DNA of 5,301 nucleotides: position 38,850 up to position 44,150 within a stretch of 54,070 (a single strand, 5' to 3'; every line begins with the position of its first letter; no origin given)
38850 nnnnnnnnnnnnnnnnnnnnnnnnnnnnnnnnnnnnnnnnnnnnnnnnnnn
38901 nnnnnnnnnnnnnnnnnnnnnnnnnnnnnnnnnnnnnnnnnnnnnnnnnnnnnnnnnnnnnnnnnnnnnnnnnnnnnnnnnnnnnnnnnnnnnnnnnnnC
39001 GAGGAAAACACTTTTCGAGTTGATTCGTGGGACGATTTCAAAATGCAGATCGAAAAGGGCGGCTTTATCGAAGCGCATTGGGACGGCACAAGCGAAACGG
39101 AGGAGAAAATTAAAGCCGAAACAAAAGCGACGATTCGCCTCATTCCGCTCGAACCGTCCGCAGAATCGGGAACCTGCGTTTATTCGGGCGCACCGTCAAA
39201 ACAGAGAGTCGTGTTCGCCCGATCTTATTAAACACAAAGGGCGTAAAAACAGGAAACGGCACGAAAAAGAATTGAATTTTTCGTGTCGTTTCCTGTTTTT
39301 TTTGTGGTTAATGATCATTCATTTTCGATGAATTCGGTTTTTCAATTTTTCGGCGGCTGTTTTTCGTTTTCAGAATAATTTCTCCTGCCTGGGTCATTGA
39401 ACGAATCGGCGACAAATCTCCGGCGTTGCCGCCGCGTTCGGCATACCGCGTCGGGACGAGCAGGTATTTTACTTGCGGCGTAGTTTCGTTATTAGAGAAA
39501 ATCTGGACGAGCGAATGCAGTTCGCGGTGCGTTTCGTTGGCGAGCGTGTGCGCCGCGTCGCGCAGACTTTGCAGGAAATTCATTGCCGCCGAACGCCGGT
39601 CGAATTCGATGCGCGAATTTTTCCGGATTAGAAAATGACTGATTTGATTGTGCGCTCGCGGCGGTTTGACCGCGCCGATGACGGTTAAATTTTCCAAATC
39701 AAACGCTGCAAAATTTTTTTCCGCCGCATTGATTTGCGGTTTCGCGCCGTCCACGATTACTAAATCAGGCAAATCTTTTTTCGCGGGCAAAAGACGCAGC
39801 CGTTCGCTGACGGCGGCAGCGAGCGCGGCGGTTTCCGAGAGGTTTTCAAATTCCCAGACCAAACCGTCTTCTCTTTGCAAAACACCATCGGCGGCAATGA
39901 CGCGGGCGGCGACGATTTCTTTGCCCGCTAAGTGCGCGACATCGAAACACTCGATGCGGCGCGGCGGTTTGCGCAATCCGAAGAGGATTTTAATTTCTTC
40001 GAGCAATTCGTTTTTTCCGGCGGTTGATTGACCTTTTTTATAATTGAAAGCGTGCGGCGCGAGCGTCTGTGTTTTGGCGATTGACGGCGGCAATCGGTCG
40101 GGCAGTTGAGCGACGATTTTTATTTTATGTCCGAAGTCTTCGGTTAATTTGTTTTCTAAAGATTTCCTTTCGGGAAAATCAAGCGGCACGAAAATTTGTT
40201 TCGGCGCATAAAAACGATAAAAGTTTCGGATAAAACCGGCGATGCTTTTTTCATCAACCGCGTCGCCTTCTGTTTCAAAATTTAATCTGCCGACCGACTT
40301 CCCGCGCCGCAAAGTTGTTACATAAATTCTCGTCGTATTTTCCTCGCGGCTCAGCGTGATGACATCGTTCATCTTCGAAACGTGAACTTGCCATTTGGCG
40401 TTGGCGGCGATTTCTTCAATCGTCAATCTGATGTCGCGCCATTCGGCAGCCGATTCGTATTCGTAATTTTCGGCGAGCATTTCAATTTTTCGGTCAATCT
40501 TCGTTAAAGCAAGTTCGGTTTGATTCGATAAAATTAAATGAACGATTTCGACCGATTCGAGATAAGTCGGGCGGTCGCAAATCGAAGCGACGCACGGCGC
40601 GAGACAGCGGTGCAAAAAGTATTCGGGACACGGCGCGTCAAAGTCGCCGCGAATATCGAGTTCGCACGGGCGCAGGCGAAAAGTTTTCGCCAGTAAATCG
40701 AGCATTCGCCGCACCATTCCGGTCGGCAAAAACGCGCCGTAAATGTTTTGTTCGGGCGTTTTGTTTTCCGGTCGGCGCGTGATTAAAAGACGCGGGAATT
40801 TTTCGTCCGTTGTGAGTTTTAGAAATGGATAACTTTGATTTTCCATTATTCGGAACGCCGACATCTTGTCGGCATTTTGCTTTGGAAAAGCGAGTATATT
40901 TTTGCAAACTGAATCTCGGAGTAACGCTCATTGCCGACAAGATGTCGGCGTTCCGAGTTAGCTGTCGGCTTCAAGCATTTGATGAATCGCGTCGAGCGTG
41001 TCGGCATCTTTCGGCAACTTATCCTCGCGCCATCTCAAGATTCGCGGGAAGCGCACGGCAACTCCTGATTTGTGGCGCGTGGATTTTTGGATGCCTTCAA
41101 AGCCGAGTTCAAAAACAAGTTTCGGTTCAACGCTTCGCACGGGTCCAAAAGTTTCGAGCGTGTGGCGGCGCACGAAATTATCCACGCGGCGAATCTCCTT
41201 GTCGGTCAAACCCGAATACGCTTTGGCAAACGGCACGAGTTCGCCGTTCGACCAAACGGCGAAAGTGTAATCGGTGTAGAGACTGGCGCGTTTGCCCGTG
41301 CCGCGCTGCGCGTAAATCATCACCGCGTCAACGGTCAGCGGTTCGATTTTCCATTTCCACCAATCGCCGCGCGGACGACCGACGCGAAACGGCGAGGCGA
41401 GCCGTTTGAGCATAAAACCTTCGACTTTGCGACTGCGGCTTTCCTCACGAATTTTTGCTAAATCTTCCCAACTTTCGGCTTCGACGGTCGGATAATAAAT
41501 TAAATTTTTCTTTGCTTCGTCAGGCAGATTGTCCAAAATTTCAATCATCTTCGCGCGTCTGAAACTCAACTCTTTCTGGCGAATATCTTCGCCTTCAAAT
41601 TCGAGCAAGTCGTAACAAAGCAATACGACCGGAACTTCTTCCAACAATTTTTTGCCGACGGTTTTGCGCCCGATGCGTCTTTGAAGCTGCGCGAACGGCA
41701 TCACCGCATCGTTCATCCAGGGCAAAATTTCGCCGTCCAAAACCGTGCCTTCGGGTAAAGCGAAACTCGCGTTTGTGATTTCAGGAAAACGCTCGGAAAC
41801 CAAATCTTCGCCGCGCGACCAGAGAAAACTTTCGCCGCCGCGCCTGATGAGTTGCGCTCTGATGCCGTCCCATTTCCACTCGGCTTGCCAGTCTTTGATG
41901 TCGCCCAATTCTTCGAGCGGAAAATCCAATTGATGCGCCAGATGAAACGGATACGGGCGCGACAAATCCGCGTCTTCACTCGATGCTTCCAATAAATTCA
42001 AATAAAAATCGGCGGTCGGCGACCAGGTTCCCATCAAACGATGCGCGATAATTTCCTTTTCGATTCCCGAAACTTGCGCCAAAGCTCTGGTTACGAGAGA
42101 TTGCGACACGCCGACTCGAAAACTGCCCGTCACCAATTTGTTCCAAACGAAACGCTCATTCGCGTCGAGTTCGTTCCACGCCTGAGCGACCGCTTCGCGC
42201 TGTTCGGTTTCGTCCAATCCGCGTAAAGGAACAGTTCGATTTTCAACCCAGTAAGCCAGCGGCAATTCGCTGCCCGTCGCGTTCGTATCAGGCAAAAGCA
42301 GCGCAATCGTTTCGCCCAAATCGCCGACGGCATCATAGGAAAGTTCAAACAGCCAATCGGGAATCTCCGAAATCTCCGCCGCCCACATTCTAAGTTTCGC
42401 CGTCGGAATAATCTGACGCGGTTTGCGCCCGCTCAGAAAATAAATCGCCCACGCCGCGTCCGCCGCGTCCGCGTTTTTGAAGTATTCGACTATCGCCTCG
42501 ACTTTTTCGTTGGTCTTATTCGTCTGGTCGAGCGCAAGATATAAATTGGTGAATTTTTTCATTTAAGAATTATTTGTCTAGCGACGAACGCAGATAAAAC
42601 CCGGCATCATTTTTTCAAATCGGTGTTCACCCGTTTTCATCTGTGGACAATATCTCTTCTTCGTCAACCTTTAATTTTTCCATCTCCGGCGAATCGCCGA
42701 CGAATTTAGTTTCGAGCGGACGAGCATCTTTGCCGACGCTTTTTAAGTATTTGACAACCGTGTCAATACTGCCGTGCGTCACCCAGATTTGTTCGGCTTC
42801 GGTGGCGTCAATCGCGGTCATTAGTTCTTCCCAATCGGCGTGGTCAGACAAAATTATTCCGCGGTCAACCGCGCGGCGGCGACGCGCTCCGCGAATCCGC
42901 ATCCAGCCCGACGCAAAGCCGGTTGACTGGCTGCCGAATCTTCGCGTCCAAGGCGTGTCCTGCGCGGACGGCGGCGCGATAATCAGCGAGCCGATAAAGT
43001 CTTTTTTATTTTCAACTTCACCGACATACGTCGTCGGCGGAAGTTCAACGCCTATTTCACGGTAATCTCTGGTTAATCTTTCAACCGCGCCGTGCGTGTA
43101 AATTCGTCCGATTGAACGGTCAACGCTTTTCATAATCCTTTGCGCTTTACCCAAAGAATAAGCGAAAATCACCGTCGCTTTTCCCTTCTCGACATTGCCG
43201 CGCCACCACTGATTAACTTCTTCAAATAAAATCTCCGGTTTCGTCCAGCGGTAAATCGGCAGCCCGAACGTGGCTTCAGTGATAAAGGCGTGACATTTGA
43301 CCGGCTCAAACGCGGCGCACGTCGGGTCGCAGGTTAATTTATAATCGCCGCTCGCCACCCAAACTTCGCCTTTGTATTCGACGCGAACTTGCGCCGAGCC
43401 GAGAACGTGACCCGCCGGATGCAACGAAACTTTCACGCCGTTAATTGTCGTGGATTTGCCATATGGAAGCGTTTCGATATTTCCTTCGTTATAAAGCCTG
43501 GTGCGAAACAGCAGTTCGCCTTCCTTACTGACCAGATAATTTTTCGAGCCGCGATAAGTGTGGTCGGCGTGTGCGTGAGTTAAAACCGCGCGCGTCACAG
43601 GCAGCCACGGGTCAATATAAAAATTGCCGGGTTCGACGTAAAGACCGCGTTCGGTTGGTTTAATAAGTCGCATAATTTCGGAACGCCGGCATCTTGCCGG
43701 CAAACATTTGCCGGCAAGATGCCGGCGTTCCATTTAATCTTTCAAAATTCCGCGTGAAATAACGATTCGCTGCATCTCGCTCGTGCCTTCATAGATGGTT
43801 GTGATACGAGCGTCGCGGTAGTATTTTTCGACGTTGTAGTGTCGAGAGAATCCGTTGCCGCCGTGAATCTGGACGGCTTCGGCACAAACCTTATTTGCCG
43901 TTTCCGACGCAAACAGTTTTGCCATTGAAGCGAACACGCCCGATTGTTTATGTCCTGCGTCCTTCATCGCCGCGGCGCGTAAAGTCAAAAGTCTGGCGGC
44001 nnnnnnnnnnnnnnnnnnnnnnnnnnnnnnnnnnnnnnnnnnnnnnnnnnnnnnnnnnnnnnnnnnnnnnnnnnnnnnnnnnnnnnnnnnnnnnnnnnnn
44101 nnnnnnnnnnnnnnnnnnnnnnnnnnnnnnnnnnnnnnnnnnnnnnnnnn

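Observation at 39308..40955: UvrC paralogue without GIY-YIG or HhH domains, appended to an EXO-LIG repair pair and capped by a palindromic repeat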

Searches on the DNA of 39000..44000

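Call 54: search_rna_families(source=window, start=39000, end=44000, threshold=evalue, max_evalue=1)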
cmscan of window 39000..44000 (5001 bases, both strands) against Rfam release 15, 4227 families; matches with E-value up to 1: 16.
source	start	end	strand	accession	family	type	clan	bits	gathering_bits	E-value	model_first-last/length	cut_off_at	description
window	40843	40965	+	RF04112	MIR5512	Gene; miRNA;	-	43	139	4.7e-06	1-132/132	no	MIR5512 microRNA precursor family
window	40841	40963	-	RF04112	MIR5512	Gene; miRNA;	-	40.1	139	2.7e-05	1-132/132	no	MIR5512 microRNA precursor family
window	43675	43735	-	RF00661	mir-31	Gene; miRNA;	CL00133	37.8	51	6.9e-06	1-83/83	no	mir-31 microRNA precursor family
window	43672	43737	+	RF03886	mir-1993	Gene; miRNA;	-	34.5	82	0.00022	1-69/69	no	mir-1993 microRNA precursor family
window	43673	43735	-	RF03886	mir-1993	Gene; miRNA;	-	32.9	82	0.0006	1-69/69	no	mir-1993 microRNA precursor family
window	39240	39306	+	RF00764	mir-191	Gene; miRNA;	-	32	54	0.00034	1-91/91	no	mir-191 microRNA precursor family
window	39222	39317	-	RF04210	MIR8643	Gene; miRNA;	-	29.7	135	0.005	1-150/150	no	MIR8643 microRNA precursor family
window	39235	39326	+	RF01742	lactis-plasmid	Gene; sRNA;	-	26.7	70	0.4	1-106/106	no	lactis-plasmid RNA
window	39245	39302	+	RF03881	mir-59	Gene; miRNA;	-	25.3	80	0.066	1-66/66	no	mir-59 microRNA precursor family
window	43665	43749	+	RF00831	mir-73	Gene; miRNA;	CL00090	25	86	0.013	1-94/94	no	mir-73 microRNA precursor family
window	43679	43733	+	RF00878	mir-456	Gene; miRNA;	-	24.9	58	0.053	1-73/73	no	mir-456 microRNA precursor family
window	39245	39300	+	RF04128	MIR8562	Gene; miRNA;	-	24.9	211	0.18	1-242/242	no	MIR8562 microRNA precursor family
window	39249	39296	+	RF04120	MIR5998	Gene; miRNA;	-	24.7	180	0.035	1-173/173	no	MIR5998 microRNA precursor family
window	40850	40958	+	RF04127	MIR8007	Gene; miRNA;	-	24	195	0.2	1-226/226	no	MIR8007 microRNA precursor family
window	43666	43744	-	RF00831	mir-73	Gene; miRNA;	CL00090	22.7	86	0.064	1-94/94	no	mir-73 microRNA precursor family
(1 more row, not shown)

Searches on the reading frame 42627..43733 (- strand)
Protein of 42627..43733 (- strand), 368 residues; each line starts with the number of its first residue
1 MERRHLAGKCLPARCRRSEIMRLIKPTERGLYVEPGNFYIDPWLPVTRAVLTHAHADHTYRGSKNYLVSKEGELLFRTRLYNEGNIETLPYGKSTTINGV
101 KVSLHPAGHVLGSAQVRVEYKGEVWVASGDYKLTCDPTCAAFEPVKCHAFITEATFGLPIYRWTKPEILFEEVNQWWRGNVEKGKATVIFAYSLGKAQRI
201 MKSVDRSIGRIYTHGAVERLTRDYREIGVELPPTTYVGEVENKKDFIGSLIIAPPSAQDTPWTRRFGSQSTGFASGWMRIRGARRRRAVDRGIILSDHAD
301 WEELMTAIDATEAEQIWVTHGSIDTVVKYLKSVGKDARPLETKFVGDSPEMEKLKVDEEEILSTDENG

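Call 3: search_protein_families(library=pfam, proteins=[window:42627-43733:-], max_evalue=0.1)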
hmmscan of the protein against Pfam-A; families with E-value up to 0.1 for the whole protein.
window:42627-43733:- (368 aa): 2 families
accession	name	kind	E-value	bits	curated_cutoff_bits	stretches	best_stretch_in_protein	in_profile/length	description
PF00753.33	Lactamase_B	-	1.9e-05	25.2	22.7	1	43-142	41-161/196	Metallo-beta-lactamase superfamily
PF07521.17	RMMBL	-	0.0021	18.4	21.6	1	294-324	13-43/63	Zn-dependent metallo-hydrolase RNA specificity domain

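Call 4: search_protein_families(library=ncbifam, proteins=[window:42627-43733:-], max_evalue=0.1)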
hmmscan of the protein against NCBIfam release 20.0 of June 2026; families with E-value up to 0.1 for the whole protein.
window:42627-43733:- (368 aa): 3 families
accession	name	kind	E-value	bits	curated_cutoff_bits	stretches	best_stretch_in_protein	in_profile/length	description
TIGR04122.1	Xnuc_lig_assoc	equivalog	8e-143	475.1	325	1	23-345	1-324/326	ligase-associated DNA damage response exonuclease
TIGR03675.1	arCOG00543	equivalog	3.4e-08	32.2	580.2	1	88-205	301-423/631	beta-CASP ribonuclease aCPSF1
NF045584.1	cas14_MBL_CASP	equivalog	8.3e-06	24.4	800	1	87-202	125-238/612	type VII CRISPR-associated protein Cas14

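Call 90: search_protein_families(library=padloc, proteins=[window:42627-43673:-], max_evalue=0.01)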
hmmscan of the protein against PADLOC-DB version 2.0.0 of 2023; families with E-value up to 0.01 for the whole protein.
window:42627-43673:- (348 aa): 0 families
